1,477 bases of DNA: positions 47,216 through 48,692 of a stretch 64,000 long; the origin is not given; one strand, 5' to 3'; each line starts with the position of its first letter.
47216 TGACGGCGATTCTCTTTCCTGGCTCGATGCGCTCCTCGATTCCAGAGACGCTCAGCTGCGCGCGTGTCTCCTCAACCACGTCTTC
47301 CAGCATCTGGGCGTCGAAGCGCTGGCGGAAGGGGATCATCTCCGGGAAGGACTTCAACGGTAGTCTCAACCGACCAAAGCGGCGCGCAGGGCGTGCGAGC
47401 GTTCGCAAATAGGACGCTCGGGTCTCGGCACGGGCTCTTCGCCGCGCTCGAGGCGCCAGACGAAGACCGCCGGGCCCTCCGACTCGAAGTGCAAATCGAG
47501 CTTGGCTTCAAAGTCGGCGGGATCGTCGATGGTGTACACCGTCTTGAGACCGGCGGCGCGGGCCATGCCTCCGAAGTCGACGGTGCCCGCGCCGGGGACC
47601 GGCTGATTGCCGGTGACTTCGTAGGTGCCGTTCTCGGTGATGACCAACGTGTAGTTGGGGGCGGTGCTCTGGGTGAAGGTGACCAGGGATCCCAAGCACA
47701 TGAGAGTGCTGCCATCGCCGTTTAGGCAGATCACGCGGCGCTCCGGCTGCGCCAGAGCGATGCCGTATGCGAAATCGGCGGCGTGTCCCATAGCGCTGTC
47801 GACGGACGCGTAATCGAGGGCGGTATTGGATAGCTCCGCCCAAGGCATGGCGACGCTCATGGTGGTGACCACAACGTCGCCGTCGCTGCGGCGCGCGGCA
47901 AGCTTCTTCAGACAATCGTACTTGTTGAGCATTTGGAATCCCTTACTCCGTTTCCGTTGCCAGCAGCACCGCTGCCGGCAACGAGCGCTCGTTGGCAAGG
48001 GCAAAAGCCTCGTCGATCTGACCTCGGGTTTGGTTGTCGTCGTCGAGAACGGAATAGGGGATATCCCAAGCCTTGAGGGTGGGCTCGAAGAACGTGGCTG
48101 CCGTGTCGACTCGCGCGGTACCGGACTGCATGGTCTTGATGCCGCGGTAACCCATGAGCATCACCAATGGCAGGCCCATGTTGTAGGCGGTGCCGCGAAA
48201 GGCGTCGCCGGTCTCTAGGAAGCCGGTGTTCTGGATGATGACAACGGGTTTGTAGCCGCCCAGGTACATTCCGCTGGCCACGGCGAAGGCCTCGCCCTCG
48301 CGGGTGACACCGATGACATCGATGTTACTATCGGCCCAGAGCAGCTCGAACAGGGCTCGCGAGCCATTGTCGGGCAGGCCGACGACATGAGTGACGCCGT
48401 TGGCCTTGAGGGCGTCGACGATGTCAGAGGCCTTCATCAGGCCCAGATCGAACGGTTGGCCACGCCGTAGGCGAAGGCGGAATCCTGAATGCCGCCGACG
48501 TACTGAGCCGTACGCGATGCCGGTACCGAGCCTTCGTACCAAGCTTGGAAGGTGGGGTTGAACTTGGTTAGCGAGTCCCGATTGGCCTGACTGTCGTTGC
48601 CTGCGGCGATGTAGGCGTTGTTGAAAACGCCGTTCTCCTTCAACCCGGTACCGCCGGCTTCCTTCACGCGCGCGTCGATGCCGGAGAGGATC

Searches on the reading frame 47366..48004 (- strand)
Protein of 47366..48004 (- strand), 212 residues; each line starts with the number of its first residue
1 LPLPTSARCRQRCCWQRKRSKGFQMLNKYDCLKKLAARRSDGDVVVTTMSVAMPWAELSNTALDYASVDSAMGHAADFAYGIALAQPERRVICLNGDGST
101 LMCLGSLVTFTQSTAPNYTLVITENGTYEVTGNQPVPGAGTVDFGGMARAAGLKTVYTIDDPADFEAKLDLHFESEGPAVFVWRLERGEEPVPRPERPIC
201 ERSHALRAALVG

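Call 103: search_protein_families(library=pfam, proteins=[window:47366-48004:-], max_evalue=0.001)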
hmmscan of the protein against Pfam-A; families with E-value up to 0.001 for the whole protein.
window:47366-48004:- (212 aa): 1 family
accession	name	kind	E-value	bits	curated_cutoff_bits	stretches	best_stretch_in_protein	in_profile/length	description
PF02775.26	TPP_enzyme_C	-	6.7e-20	71.9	21.9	1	59-181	18-149/151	Thiamine pyrophosphate enzyme, C-terminal TPP binding domain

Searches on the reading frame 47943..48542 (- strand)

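Call 103: search_protein_families(library=pfam, proteins=[window:47943-48542:-], max_evalue=0.001)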
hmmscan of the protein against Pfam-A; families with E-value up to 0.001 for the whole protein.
window:47943-48542:- (199 aa): 1 family
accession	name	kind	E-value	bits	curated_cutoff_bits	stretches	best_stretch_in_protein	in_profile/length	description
PF02776.23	TPP_enzyme_N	-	8e-10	39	26.8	1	40-137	6-104/119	Thiamine pyrophosphate enzyme, N-terminal TPP binding domain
